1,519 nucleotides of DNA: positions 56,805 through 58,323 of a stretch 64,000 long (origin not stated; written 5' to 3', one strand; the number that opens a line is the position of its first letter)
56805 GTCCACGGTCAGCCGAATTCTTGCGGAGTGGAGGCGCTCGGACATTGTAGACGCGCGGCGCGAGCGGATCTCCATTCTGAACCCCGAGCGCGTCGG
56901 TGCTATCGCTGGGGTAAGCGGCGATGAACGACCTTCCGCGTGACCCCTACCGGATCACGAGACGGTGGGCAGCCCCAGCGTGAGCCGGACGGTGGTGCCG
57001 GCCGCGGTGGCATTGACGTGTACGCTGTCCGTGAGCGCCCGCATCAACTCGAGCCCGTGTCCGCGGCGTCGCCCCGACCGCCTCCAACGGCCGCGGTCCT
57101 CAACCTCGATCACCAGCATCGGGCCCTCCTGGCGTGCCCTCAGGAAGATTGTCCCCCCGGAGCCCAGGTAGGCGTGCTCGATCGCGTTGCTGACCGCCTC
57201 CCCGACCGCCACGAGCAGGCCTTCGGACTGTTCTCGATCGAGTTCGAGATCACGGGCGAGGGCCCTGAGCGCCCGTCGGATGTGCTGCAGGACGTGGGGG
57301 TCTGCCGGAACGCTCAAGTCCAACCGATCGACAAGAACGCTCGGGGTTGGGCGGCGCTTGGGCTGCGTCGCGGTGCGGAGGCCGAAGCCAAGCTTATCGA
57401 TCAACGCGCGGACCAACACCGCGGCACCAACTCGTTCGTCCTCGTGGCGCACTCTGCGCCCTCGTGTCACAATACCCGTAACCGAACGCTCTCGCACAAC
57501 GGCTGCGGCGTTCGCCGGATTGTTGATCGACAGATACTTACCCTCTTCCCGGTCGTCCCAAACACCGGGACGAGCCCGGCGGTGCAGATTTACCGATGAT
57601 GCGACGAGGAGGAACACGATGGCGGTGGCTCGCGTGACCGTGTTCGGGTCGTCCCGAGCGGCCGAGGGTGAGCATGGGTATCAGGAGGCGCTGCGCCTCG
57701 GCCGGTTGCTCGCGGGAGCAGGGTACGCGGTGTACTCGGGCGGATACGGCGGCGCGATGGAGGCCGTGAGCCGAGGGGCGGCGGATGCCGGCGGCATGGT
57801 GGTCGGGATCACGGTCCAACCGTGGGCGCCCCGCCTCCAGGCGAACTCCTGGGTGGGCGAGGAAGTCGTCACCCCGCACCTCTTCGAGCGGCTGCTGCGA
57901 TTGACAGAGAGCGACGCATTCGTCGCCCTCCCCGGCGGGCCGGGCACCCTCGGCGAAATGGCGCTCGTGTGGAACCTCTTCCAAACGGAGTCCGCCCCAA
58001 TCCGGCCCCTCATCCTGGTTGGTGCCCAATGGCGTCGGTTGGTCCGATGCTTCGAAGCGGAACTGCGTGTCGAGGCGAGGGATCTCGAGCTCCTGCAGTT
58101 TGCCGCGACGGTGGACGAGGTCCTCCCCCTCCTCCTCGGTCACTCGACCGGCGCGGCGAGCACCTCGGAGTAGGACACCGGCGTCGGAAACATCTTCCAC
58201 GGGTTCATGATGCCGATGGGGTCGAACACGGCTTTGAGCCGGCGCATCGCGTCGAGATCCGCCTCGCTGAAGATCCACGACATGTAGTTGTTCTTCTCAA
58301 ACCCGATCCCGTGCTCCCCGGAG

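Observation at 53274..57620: Signalling cluster built around an unusual MEDS-Crp/FNR fusion regulator, with an HATPase (RsbW-like) partner, DUF2294 and a PAS-GAF-HD-GYP protein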

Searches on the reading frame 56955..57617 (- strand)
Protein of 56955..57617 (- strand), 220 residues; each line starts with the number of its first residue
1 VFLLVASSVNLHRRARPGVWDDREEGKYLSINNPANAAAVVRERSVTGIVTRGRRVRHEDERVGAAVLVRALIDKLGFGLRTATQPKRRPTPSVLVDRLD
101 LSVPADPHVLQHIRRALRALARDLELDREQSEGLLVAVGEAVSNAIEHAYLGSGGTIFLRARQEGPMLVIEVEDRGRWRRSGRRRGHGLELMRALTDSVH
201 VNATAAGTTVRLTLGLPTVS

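Call 3: search_protein_families(library=pfam, proteins=[window:56955-57617:-], max_evalue=0.01)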
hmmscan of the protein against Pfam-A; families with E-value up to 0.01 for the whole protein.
window:56955-57617:- (220 aa): 2 families
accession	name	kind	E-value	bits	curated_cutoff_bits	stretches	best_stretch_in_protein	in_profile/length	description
PF13581.12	HATPase_c_2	-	1.4e-22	80.5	27.4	1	103-213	1-126/127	Histidine kinase-like ATPase domain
PF02518.31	HATPase_c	-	2.9e-08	34.6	26.4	1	132-216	4-109/111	Histidine kinase-, DNA gyrase B-, and HSP90-like ATPase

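Call 4: search_protein_families(library=ncbifam, proteins=[window:56955-57617:-], max_evalue=0.01)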
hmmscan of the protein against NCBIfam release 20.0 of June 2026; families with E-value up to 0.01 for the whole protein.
window:56955-57617:- (220 aa): 5 families
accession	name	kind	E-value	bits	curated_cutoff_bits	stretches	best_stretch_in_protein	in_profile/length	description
NF041045.1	RsbA_anti_sig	subfamily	4.5e-16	59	210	1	98-214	184-302/303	anti-sigma factor RsbA family regulatory protein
TIGR01925.2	spIIAB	equivalog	1.2e-11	44.6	135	1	100-177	4-82/137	anti-sigma F factor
NF003144.0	PRK04069.1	equivalog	2.9e-11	43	145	1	97-177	6-87/161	anti-sigma B factor RsbW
TIGR01924.1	rsbW_low_gc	equivalog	3.2e-08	33.2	155.05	1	97-176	6-86/159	anti-sigma B factor RsbW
NF051872.1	HisKinPhyk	equivalog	1.4e-07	30.5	750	1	124-212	440-534/537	sensor histidine kinase PhyK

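Call 13: find_homologous_proteins(query=window:56955-57617:-, max_evalue=0.001)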
Query window:56955-57617:- (220 aa): 45 proteins with E <= 0.001 among 2752 candidates.
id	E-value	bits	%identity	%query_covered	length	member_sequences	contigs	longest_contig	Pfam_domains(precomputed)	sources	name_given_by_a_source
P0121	5.1e-88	312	91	75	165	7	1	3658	PF13581.13,PF02518.32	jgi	jgi:anti-sigma regulatory factor (Ser/Thr protein kinase)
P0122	2.1e-75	271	71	87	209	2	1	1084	PF13581.13,PF02518.32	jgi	jgi:anti-sigma regulatory factor (Ser/Thr protein kinase)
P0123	5.2e-67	243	78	70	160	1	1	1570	PF13581.13,PF02518.32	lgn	-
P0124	6.8e-58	213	85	55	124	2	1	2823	PF13581.13,PF02518.32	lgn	-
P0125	5.1e-57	211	86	54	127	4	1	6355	PF13581.13,PF02518.32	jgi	-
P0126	1.4e-49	186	72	55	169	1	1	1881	PF13581.13,PF02518.32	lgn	-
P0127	3.7e-49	185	70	59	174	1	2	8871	PF13581.13,PF02518.32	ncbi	-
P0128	2.6e-46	176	72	55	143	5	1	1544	PF13581.13,PF02518.32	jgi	jgi:anti-sigma regulatory factor (Ser/Thr protein kinase)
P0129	1.0e-45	174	67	55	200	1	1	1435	PF13581.13,PF02518.32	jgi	jgi:anti-sigma regulatory factor (Ser/Thr protein kinase)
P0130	4.2e-45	172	68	55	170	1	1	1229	PF13581.13,PF02518.32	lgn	-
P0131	5.3e-45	171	67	59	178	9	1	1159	PF13581.13,PF02518.32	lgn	-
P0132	4.4e-43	165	66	57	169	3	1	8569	PF13581.13,PF02518.32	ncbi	-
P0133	2.3e-41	159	64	59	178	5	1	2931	PF13581.13,PF02518.32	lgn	-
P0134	1.2e-40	157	64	57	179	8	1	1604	PF13581.13,PF02518.32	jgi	jgi:anti-sigma regulatory factor (Ser/Thr protein kinase)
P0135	2.1e-34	137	58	54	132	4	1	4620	PF13581.13,PF02518.32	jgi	jgi:anti-sigma regulatory factor (Ser/Thr protein kinase)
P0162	1.1e-4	40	42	36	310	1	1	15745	PF14417.13,PF13581.13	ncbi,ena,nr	ncbi:MAG TPA: anti-sigma factor RsbA family regulatory protein [Solirubrobacterales bacterium]|nr:an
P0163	2.5e-4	38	43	36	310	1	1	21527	PF14417.13,PF13581.13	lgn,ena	-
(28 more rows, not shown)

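Call 23: find_encoding_contigs(protein=P0121, flank=5000, max_places=2)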
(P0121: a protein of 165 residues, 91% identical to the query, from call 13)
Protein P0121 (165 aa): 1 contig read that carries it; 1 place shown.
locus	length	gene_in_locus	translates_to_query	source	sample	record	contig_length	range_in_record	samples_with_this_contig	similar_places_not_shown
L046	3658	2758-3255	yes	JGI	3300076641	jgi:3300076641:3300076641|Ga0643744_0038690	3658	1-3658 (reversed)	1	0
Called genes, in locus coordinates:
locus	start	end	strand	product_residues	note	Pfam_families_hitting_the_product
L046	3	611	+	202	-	?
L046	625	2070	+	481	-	PF01565:FAD_binding_4, PF02913:FAD-oxidase_C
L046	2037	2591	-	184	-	PF18306:LDcluster4, PF03641:Lysine_decarbox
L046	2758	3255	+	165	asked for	PF13581:HATPase_c_2, PF02518:HATPase_c (weak)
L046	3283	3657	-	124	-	PF00027:cNMP_binding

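Call 24: find_encoding_contigs(protein=P0125, flank=5000, max_places=2)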
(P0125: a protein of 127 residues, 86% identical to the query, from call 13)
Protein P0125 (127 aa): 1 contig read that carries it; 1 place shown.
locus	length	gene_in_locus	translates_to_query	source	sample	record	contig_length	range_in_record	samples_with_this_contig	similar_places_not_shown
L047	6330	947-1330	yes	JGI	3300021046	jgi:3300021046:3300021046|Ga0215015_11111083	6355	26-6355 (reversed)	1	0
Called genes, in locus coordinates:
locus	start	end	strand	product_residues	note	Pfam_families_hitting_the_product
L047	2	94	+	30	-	?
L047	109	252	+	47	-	PF02913:FAD-oxidase_C (weak)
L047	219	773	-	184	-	PF18306:LDcluster4, PF03641:Lysine_decarbox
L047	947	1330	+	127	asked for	PF13581:HATPase_c_2, PF02518:HATPase_c (weak)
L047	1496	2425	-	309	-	PF13487:HD_5, PF01966:HD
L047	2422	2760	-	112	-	PF04542:Sigma70_r2 (weak)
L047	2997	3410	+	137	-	PF13291:ACT_4 (faint), PF01842:ACT (weak)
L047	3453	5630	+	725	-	PF15902:Sortilin-Vps10 (weak), PF25852:DUF6242_C (faint), PF02012:BNR (faint), PF15902:Sortilin-Vps10 (weak)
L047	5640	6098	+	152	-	-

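Call 25: find_encoding_contigs(protein=P0127, flank=5000, max_places=2)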
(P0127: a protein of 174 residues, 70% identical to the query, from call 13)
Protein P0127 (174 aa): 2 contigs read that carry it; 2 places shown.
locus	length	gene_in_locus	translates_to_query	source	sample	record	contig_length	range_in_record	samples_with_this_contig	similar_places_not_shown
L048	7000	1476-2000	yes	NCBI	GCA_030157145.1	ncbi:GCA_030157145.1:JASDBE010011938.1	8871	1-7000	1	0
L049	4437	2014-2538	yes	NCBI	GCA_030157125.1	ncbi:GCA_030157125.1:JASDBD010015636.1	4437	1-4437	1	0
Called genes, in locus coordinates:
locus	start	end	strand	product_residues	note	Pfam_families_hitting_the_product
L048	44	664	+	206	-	PF08002:DUF1697 (faint)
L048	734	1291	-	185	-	PF18306:LDcluster4, PF03641:Lysine_decarbox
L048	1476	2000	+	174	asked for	PF13581:HATPase_c_2, PF02518:HATPase_c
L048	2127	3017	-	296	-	PF00528:BPD_transp_1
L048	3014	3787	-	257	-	PF00528:BPD_transp_1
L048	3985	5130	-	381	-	-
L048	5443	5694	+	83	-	-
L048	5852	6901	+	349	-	PF11258:DUF3048, PF17479:DUF3048_C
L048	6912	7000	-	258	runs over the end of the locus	PF00702:Hydrolase, PF13419:HAD_2, PF13242:Hydrolase_like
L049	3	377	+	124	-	?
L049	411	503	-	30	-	-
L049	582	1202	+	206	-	PF08002:DUF1697 (weak)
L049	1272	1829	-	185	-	PF18306:LDcluster4, PF03641:Lysine_decarbox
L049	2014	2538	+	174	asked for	PF13581:HATPase_c_2, PF02518:HATPase_c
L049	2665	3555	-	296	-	PF00528:BPD_transp_1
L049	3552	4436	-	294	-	?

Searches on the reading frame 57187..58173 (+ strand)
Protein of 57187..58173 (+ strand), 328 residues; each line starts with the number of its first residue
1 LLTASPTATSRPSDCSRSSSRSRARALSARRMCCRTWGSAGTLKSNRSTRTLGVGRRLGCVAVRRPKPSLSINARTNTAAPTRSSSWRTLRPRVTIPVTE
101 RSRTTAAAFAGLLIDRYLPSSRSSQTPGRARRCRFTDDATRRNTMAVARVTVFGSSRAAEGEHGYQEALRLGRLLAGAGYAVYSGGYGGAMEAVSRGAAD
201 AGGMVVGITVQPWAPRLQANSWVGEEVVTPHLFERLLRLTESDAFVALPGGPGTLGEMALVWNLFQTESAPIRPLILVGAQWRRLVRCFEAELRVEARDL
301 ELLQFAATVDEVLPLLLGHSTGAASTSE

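Call 3: search_protein_families(library=pfam, proteins=[window:57187-58173:+], max_evalue=0.01)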
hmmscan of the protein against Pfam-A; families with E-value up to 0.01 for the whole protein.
window:57187-58173:+ (328 aa): 2 families
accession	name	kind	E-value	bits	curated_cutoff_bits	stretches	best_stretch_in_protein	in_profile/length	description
PF03641.19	Lysine_decarbox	-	1.3e-19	71.1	27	1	191-313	1-128/131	Possible lysine decarboxylase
PF18306.6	LDcluster4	-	4.3e-18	65.8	26.3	1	149-263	3-115/151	SLOG cluster4 family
